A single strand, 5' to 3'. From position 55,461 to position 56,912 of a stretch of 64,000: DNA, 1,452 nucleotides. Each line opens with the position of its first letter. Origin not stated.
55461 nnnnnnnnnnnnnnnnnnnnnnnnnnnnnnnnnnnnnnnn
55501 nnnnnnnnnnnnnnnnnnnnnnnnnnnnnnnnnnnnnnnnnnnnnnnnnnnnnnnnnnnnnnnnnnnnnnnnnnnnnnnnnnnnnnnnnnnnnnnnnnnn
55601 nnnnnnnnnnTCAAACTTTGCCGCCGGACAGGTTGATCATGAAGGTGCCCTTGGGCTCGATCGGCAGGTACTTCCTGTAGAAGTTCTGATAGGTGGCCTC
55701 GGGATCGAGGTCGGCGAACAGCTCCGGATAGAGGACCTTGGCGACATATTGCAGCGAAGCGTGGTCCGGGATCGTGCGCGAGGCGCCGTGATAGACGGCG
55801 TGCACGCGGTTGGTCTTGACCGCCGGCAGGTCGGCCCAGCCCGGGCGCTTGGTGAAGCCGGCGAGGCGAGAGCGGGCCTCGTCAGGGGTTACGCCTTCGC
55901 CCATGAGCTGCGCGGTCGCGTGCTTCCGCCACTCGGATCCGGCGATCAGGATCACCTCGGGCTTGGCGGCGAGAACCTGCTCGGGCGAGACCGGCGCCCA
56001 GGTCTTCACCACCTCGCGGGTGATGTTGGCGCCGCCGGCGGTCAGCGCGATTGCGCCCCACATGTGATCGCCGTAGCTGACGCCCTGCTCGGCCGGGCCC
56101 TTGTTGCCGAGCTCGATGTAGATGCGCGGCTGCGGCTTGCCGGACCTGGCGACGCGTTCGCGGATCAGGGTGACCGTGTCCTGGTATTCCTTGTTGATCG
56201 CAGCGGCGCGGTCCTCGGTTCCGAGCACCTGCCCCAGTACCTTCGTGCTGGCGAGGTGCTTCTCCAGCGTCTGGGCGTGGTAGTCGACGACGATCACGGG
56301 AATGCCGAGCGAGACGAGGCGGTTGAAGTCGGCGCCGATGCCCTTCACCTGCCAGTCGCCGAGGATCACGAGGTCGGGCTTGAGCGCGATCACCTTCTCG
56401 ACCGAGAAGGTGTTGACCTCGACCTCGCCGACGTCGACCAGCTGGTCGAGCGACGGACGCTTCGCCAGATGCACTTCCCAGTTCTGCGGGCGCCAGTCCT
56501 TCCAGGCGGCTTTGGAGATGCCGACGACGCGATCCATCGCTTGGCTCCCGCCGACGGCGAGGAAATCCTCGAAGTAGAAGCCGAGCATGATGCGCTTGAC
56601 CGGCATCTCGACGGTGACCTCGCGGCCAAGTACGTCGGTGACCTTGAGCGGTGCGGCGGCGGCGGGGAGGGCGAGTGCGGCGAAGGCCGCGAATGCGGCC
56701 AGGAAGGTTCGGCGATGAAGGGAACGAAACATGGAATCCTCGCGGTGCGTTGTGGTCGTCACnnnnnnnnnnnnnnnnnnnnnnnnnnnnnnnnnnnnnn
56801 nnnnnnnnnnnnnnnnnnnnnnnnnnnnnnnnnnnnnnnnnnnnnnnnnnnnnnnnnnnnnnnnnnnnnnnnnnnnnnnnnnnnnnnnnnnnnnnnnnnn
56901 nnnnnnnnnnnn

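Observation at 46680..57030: Two paralogous cobalamin riboswitches on opposite strands bracket a 10-kb block (btuB-like TonB-dependent receptor at one end, btuFCD-like ABC importer at the other)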

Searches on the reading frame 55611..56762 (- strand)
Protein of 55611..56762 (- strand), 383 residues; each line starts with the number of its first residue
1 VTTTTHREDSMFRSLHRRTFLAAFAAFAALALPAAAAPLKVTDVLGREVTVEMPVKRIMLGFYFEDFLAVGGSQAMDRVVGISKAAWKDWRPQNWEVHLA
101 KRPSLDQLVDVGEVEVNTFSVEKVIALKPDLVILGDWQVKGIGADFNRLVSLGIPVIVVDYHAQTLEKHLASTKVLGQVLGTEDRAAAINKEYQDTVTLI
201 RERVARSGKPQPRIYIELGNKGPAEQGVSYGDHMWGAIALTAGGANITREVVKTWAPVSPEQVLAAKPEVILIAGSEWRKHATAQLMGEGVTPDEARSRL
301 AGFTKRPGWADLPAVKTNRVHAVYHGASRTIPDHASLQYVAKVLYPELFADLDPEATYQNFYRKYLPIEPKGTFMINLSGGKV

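Call 3: search_protein_families(library=pfam, proteins=[window:55611-56762:-], max_evalue=0.001)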
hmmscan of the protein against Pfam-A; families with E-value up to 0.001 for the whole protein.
window:55611-56762:- (383 aa): 1 family
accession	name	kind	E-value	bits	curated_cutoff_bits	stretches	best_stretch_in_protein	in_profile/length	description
PF01497.23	Peripla_BP_2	-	1.8e-27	96.7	27.5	1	63-320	8-228/235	Periplasmic binding protein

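Call 28: find_homologous_proteins(query=window:55611-56732:-)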
Query window:55611-56732:- (373 aa): 598 proteins with E <= 0.001 among 8000 candidates; the best 120 are listed.
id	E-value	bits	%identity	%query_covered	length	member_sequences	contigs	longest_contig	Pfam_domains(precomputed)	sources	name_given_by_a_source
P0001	7.2e-238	807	96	100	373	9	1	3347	PF01497.24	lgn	-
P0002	1.6e-226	770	91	100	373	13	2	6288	PF01497.24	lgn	-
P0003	2.7e-209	713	85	100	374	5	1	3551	PF01497.24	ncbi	-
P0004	6.4e-204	695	82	100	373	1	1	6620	PF01497.24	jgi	-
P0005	2.6e-200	683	81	100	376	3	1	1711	PF01497.24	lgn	-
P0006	1.2e-198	678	81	100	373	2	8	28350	PF01497.24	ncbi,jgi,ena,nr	ncbi:MAG: iron ABC transporter substrate-binding protein [Alphaproteobacteria bacterium]|nr:iron ABC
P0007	1.3e-194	665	81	95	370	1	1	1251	PF01497.24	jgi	jgi:iron complex transport system substrate-binding protein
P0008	1.1e-178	612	72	97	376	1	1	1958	PF01497.24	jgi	jgi:ABC-type Fe3+-hydroxamate transport system substrate-binding protein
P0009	1.2e-178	612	76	91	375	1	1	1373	PF01497.24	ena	-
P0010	2.4e-173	595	70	98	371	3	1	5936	PF01497.24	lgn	-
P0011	2.2e-170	585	69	98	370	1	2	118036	PF01497.24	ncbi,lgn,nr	ncbi:MAG: ABC transporter substrate-binding protein [Alphaproteobacteria bacterium]|nr:ABC transport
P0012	5.3e-170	584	68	98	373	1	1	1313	PF01497.24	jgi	jgi:iron complex transport system substrate-binding protein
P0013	5.8e-169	580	72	91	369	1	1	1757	PF01497.24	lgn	-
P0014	4.3e-167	574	71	91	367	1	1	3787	PF01497.24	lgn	-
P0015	1.8e-166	572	74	91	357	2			PF01497.24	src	-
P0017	9.4e-160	550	66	97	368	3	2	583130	PF01497.24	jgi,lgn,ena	-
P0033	1.1e-146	507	64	88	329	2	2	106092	PF01497.24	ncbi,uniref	ncbi:ABC transporter substrate-binding protein [Mesorhizobium sp. WSM2239]|uniref:ABC transporter su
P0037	1.6e-142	493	60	91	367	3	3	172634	PF01497.24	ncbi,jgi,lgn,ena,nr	ncbi:MAG TPA: ABC transporter substrate-binding protein [Roseomonas sp.]|nr:ABC transporter substrat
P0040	1.8e-136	473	54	99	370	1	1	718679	PF01497.24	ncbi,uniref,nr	ncbi:ABC transporter substrate-binding protein [Curvibacter sp. CHRR-16]|uniref:ABC transporter subs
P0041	3.2e-136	473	57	94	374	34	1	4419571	PF01497.24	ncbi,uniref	ncbi:ABC transporter substrate-binding protein [Pannonibacter phragmitetus]|uniref:ABC transporter s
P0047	1.4e-134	467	56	93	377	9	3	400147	PF01497.24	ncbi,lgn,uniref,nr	ncbi:ABC transporter substrate-binding protein [Sinorhizobium meliloti]|uniref:ABC transporter subst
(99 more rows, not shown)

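Call 29: find_encoding_contigs(protein=P0011, flank=6000, max_places=1)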
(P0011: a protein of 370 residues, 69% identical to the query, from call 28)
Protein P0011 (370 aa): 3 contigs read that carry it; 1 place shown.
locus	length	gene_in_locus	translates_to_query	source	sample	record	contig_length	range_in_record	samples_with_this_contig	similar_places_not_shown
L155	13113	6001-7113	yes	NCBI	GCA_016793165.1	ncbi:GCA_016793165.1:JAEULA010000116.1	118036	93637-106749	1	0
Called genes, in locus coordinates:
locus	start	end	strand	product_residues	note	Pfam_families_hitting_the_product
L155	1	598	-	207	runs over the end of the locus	PF02798:GST_N, PF13417:GST_N_3, PF13409:GST_N_2, PF13410:GST_C_2 (faint)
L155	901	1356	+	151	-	PF00199:Catalase, PF06628:Catalase-rel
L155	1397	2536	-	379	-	PF01546:Peptidase_M20, PF07687:M20_dimer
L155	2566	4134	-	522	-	PF00496:SBP_bac_5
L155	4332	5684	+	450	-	PF01979:Amidohydro_1, PF07969:Amidohydro_3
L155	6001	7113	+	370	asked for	PF01497:Peripla_BP_2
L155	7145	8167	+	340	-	PF01032:FecCD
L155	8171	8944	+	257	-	PF03193:RsgA_GTPase (weak), PF00005:ABC_tran, PF02463:SMC_N (faint), PF13304:AAA_21 (weak)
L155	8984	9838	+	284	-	PF00892:EamA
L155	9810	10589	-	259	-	-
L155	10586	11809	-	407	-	-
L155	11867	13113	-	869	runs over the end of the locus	PF00501:AMP-binding, PF00550:PP-binding, PF01553:Acyltransferase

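Call 30: find_encoding_contigs(protein=P0017, flank=6000, max_places=1)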
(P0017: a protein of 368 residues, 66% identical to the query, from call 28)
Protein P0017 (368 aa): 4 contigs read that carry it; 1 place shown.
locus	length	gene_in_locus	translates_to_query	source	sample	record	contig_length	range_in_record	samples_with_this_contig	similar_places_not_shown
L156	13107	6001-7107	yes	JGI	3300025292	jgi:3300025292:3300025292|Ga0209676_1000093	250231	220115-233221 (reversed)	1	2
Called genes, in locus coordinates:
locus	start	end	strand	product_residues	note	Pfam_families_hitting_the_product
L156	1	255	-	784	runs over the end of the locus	PF00403:HMA, PF00122:E1-E2_ATPase, PF00702:Hydrolase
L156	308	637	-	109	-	PF01022:HTH_5, PF12840:HTH_20, PF13412:HTH_24 (weak)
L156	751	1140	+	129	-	-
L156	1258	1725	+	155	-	PF04314:LpqE-like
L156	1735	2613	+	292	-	PF20243:MbnP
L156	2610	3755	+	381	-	PF03150:CCP_MauG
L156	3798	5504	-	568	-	PF02203:TarH, PF12729:4HB_MCP_1, PF06103:DUF948 (faint), PF00672:HAMP, PF00015:MCPsignal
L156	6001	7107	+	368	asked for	PF01497:Peripla_BP_2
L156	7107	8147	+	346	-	PF01032:FecCD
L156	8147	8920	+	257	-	PF02463:SMC_N (faint), PF00005:ABC_tran, PF13304:AAA_21 (weak)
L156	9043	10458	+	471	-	PF14437:MafB19-deam (faint), PF00383:dCMP_cyt_deam_1, PF14439:Bd3614-deam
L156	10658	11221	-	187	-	PF00440:TetR_N, PF21597:TetR_C_43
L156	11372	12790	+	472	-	PF00083:Sugar_tr, PF07690:MFS_1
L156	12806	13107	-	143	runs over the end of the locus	PF00034:Cytochrom_C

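Call 31: find_encoding_contigs(protein=P0047, flank=6000, max_places=1)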
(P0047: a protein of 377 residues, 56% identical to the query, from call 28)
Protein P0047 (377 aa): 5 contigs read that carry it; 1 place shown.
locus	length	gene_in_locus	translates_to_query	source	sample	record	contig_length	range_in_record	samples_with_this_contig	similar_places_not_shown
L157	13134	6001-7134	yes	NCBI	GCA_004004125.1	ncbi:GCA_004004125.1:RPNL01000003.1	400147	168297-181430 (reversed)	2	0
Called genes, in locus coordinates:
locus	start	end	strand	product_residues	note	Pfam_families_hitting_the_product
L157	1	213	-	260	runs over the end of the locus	PF01925:TauE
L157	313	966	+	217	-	PF02581:TMP-TENI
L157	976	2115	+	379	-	PF08238:Sel1 (weak)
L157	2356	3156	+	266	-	PF00459:Inositol_P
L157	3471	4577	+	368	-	PF01618:MotA_ExbB (weak)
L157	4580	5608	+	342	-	PF00691:OmpA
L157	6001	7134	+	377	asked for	PF01497:Peripla_BP_2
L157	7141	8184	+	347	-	PF01032:FecCD, PF00950:ABC-3 (weak)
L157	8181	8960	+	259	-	PF02463:SMC_N (weak), PF00005:ABC_tran, PF13304:AAA_21 (faint)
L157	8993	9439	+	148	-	PF00127:Copper-bind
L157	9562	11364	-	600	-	PF00664:ABC_membrane, PF00005:ABC_tran, PF02463:SMC_N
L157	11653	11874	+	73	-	PF01197:Ribosomal_L31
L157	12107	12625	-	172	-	PF07323:DUF1465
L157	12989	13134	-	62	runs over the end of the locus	PF06698:DUF1192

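Call 32: find_encoding_contigs(protein=P0040, flank=6000, max_places=1)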
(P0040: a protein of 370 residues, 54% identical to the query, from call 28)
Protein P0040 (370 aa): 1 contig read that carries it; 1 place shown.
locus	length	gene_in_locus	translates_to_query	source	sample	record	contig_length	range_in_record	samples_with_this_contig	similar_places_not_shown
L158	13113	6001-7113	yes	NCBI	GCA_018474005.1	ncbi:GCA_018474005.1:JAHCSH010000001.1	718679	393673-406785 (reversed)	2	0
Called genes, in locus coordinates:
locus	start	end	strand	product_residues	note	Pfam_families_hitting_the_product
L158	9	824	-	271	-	PF01066:CDP-OH_P_transf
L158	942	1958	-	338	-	PF02826:2-Hacid_dh_C, PF03446:NAD_binding_2 (weak), PF03807:F420_oxidored (weak), PF07991:KARI_N, PF01450:KARI_C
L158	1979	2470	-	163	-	PF01842:ACT, PF22629:ACT_AHAS_ss, PF13710:ACT_5, PF10369:ALS_ss_C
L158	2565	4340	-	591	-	PF02776:TPP_enzyme_N, PF00205:TPP_enzyme_M, PF02775:TPP_enzyme_C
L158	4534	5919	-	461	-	PF01136:Peptidase_U32, PF16325:Peptidase_U32_C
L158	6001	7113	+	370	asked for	PF01497:Peripla_BP_2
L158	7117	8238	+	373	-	PF01497:Peripla_BP_2, PF13407:Peripla_BP_4 (faint)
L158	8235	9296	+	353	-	PF01032:FecCD, PF00950:ABC-3 (weak)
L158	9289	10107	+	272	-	PF02463:SMC_N (weak), PF00005:ABC_tran, PF13304:AAA_21 (faint)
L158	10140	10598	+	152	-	PF00127:Copper-bind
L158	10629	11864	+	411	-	PF00083:Sugar_tr (weak), PF07690:MFS_1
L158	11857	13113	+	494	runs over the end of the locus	PF01554:MatE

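Call 36: search_solved_structures(query=window:55611-56732:-, max_evalue=0.001)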
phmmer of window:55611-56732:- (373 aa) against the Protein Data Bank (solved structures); distinct sequences matched with E-value up to 0.001: 27.
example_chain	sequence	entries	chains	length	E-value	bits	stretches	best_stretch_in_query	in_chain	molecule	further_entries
4mo9_A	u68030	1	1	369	4.2e-74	253.3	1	26-367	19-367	Periplasmic binding protein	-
6b2x_A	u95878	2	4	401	1.2e-48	169.6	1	18-367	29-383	Solute-binding periplasmic protein of iron/siderophore ABC transporter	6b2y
9hrj_A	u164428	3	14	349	3e-42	148.5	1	31-367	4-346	Periplasmic substrate-binding transport protein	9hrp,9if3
9ht5_A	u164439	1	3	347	3.9e-42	148.1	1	31-366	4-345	Periplasmic substrate-binding transport protein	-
4ovk_A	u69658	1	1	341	1.8e-16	63.7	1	31-355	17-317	Periplasmic binding protein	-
4hn9_A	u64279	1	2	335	1.5e-15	60.7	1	22-265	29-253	Iron complex transport system substrate-binding protein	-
2etv_A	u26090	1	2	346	6.1e-12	48.8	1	33-355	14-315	iron(III) ABC transporter, periplasmic iron-binding protein, putative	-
5m2q_A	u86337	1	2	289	1.7e-11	47.4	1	109-275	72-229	Outer membrane protein A,Vitamin B12-binding protein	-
5m3b_A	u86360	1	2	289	1.9e-11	47.2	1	107-275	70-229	Vitamin B12-binding protein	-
5m34_A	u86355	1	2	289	2e-11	47.1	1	108-275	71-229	Vitamin B12-binding protein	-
1n2z_A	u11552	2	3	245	2.2e-11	47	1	109-276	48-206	Vitamin B12 transport protein btuF | Vitamin B12-binding protein btuF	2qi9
1n4a_A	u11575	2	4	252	2.4e-11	46.9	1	109-276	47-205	Vitamin B12 transport protein btuF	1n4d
4dbl_E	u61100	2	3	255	2.4e-11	46.8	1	109-276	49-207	Vitamin B12-binding protein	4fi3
5ovw_A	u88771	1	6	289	2.6e-11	46.7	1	109-275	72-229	Vitamin B12-binding protein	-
5m29_A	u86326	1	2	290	2.6e-11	46.7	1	109-275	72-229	Vitamin B12-binding protein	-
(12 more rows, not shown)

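Call 37: search_protein_families(library=ncbifam, proteins=[window:55611-56732:-], max_evalue=0.00001)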
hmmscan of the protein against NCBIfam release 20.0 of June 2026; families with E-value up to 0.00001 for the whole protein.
window:55611-56732:- (373 aa): 7 families
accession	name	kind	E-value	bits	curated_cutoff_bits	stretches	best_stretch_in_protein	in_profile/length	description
NF010649.0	PRK14048.1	equivalog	9.7e-48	163.1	374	1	11-368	16-372/374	ferrichrome/ferrioxamine B periplasmic transporter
TIGR04281.1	peripla_PGF_1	equivalog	1.4e-17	63.9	325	1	28-266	4-217/330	PGF-CTERM-anchored ABC transporter substrate-binding protein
NF002894.0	PRK03379.1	equivalog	2.6e-16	59.6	234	1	109-275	69-226/266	vitamin B12 ABC transporter substrate-binding protein BtuF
TIGR03659.1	IsdE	equivalog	4.9e-10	39.1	298.65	1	110-335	86-292/292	heme ABC transporter substrate-binding protein IsdE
TIGR03868.1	F420-O_ABCperi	hypoth_equivalog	6.1e-09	35.5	392.4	1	36-270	8-234/287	putative F420-0 ABC transporter substrate-binding protein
NF008200.0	PRK10957.1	equivalog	1.2e-08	34.3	205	1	106-199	113-202/330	Fe2+-enterobactin ABC transporter substrate-binding protein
NF008501.1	PRK11411.1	subfamily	2.5e-08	33.2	320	1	12-264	7-238/303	Fe(3+) dicitrate ABC transporter substrate-binding protein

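Call 68: find_encoding_contigs(protein=P0033, flank=5000, max_places=1)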
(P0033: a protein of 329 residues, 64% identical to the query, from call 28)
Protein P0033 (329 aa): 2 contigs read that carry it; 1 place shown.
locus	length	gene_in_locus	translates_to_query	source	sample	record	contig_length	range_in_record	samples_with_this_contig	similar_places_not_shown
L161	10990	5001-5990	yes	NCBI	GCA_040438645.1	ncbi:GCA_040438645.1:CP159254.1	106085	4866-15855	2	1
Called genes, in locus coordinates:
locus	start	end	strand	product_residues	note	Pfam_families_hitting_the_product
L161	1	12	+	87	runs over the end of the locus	PF11154:DUF2934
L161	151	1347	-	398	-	PF00589:Phage_integrase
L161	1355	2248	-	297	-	PF01135:PCMT, PF00398:RrnaAD (weak), PF13649:Methyltransf_25 (weak)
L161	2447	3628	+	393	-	PF07756:DUF1612, PF11972:HTH_13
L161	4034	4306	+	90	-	-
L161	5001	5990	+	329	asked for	PF01497:Peripla_BP_2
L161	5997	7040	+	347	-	PF01032:FecCD, PF00950:ABC-3 (weak)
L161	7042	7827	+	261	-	PF00005:ABC_tran, PF02463:SMC_N, PF13476:AAA_23 (weak), PF13304:AAA_21 (faint)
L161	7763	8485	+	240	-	PF01209:Ubie_methyltran, PF13489:Methyltransf_23, PF05219:DREV (weak), PF05175:MTS (weak), PF13847:Methyltransf_31, PF08241:Methyltransf_11, PF08242:Methyltransf_12, PF13649:Methyltransf_25, +1 more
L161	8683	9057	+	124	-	-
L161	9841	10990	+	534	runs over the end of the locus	PF04234:CopC, PF05425:CopD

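Call 69: find_encoding_contigs(protein=P0037, flank=5000, max_places=1)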
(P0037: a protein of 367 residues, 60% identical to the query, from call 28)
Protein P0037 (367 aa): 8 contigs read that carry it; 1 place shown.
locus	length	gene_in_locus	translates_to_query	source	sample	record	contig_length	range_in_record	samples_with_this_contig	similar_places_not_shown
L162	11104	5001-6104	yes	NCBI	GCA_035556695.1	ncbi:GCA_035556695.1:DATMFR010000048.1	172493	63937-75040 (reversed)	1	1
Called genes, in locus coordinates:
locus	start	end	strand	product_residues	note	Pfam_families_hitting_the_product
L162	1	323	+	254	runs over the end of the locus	PF00528:BPD_transp_1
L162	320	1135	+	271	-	PF00005:ABC_tran, PF13304:AAA_21 (faint)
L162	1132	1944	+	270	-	PF00528:BPD_transp_1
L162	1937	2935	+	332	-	PF19799:DUF6282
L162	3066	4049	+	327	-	PF03401:TctC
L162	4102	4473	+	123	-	PF07883:Cupin_2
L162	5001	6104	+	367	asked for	PF01497:Peripla_BP_2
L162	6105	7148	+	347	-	PF01032:FecCD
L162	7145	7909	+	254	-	PF02463:SMC_N (faint), PF13476:AAA_23 (weak), PF00005:ABC_tran, PF13304:AAA_21 (weak), PF13401:AAA_22 (faint), PF13304:AAA_21 (weak)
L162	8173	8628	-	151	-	PF01047:MarR (faint), PF13404:HTH_AsnC-type, PF13412:HTH_24, PF09339:HTH_IclR (faint), PF01037:AsnC_trans_reg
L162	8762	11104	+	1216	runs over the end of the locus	PF18327:PRODH, PF14850:Pro_dh-DNA_bdg, PF01619:Pro_dh, PF00171:Aldedh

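Call 70: find_encoding_contigs(protein=P0041, flank=5000, max_places=1)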
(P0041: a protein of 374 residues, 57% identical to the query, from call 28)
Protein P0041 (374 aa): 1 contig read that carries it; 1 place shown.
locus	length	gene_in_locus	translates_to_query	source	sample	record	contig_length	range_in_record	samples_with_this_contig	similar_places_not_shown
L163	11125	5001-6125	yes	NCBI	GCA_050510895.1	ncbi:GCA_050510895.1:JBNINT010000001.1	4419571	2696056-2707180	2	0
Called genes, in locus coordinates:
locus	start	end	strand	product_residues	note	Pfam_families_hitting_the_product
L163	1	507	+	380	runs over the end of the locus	PF12704:MacB_PCD, PF02687:FtsX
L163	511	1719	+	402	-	PF12704:MacB_PCD, PF02687:FtsX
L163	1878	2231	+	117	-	-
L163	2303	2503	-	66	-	PF11127:YgaP-like_TM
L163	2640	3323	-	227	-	PF00027:cNMP_binding, PF13545:HTH_Crp_2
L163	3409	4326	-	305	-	PF00034:Cytochrom_C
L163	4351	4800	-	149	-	PF01322:Cytochrom_C_2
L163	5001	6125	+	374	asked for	PF01497:Peripla_BP_2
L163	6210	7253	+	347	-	PF01032:FecCD, PF00950:ABC-3 (weak)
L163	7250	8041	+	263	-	PF02463:SMC_N (faint), PF13476:AAA_23 (faint), PF13514:AAA_27 (weak), PF00005:ABC_tran, PF13304:AAA_21 (weak)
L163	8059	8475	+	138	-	PF13473:Cupredoxin_1 (weak), PF00127:Copper-bind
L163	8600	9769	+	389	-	PF06779:MFS_4, PF07690:MFS_1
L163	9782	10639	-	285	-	PF01063:Aminotran_4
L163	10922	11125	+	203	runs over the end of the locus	PF01810:LysE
